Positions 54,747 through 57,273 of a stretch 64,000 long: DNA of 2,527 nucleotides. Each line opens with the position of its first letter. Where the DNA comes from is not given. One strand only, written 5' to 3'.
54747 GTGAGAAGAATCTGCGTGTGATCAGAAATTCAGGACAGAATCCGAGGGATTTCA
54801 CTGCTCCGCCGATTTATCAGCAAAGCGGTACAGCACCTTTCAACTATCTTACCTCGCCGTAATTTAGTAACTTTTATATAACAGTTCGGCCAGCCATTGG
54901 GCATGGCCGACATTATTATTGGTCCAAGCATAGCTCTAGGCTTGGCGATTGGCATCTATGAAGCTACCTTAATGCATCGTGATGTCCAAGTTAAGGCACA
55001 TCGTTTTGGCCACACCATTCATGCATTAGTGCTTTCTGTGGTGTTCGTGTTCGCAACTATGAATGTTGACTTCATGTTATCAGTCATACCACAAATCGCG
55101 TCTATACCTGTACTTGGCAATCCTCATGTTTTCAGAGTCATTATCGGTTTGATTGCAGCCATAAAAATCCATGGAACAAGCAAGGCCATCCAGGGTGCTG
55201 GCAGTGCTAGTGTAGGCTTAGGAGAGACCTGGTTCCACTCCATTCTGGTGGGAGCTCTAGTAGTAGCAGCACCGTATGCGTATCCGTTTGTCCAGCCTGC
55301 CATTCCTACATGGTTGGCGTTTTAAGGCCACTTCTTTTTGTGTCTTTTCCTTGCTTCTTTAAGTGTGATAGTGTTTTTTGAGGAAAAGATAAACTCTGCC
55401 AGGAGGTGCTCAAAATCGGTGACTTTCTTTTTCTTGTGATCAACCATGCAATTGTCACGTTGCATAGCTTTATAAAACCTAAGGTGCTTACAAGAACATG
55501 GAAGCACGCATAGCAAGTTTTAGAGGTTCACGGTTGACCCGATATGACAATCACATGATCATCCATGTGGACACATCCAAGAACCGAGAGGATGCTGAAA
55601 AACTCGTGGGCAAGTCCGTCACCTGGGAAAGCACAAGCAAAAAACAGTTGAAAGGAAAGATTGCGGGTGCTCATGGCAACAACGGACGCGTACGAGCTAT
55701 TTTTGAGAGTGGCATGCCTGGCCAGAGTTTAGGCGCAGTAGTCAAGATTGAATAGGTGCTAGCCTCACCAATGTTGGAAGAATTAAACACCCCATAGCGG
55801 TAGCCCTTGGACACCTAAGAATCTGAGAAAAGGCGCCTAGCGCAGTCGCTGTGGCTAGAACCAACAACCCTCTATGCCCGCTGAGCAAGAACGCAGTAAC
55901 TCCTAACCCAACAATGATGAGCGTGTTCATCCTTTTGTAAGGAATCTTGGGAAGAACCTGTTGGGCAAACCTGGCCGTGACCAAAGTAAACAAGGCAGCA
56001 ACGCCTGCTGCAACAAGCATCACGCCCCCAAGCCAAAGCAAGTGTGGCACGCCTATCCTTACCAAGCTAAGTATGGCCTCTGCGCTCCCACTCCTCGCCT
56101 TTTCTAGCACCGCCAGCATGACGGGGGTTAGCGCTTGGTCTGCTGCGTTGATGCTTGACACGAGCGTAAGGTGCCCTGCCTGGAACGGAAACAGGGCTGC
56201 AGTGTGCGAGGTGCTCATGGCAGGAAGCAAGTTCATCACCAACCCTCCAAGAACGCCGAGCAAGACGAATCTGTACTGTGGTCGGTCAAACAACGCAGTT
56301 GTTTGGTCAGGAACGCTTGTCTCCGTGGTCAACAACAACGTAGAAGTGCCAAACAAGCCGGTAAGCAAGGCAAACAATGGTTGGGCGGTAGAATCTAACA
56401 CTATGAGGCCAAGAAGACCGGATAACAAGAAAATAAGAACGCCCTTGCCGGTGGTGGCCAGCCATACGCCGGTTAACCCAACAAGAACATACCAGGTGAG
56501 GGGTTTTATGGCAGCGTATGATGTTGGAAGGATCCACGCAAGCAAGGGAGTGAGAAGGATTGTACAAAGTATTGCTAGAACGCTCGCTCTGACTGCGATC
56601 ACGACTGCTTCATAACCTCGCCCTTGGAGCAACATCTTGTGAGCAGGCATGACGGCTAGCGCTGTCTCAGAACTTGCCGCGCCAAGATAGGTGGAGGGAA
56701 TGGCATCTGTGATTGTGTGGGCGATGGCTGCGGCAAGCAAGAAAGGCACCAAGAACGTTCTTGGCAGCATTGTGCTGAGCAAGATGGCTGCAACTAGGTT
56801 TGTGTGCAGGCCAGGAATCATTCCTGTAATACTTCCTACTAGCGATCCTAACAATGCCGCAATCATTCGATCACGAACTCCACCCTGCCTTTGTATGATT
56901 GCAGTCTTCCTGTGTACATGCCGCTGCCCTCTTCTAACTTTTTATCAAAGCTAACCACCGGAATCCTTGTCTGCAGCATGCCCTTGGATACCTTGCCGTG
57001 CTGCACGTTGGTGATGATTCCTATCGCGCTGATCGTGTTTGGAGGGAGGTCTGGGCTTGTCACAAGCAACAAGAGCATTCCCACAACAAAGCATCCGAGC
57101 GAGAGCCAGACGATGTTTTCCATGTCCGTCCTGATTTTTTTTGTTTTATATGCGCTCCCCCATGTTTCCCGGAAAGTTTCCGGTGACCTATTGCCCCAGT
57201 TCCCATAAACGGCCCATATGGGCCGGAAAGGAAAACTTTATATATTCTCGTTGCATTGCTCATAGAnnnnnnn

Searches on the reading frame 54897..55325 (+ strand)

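Call 4: search_protein_families(library=pfam, proteins=[window:54897-55325:+], max_evalue=0.1)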
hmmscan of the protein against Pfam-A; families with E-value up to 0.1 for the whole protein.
window:54897-55325:+ (142 aa): 1 family
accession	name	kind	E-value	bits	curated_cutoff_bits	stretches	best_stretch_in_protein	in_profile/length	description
PF17672.6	FIMP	-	0.078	13.4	25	0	108-125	96-113/130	Fertilisation-influencing membrane protein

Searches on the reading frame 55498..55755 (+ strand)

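Call 4: search_protein_families(library=pfam, proteins=[window:55498-55755:+], max_evalue=0.1)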
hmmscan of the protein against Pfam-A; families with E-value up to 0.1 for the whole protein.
window:55498-55755:+ (85 aa): 2 families
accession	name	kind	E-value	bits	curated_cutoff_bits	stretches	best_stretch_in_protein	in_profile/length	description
PF01247.24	Ribosomal_L35Ae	-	1.1e-14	54.8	27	1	2-84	4-94/95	Ribosomal protein L35Ae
PF01782.24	RimM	-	3.8e-05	24.3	23.5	0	15-42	52-79/84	RimM N-terminal domain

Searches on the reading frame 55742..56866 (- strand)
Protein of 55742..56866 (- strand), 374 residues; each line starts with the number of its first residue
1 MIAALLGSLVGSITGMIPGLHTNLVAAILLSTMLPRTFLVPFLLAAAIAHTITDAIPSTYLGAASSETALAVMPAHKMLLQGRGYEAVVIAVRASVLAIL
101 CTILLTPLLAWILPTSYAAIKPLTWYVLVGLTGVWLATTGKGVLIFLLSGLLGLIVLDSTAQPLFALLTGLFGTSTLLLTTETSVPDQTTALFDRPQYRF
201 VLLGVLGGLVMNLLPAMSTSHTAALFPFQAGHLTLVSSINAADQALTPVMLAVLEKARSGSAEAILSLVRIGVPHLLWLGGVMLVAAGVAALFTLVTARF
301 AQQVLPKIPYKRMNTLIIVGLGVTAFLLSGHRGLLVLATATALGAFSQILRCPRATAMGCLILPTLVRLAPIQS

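Call 4: search_protein_families(library=pfam, proteins=[window:55742-56866:-], max_evalue=0.1)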
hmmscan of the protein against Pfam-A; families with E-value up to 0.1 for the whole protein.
window:55742-56866:- (374 aa): 1 family
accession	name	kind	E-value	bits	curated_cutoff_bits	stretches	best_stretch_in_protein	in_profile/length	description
PF01970.21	TctA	-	4.3e-34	118.3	28.9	1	2-358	2-422/423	Tripartite tricarboxylate transporter TctA family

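Call 11: search_protein_families(library=ncbifam, proteins=[window:55742-56866:-], max_evalue=0.1)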
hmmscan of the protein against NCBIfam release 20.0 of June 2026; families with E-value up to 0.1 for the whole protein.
window:55742-56866:- (374 aa): 0 families

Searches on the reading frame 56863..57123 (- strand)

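Call 4: search_protein_families(library=pfam, proteins=[window:56863-57123:-], max_evalue=0.1)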
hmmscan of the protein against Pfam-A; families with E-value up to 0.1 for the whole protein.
window:56863-57123:- (86 aa): 1 family
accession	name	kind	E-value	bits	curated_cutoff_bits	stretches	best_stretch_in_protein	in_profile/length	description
PF08194.17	DIM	-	0.03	15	20.8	1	6-25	3-22/36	DIM protein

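Call 11: search_protein_families(library=ncbifam, proteins=[window:56863-57123:-], max_evalue=0.1)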
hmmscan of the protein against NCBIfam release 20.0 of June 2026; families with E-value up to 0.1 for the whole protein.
window:56863-57123:- (86 aa): 0 families
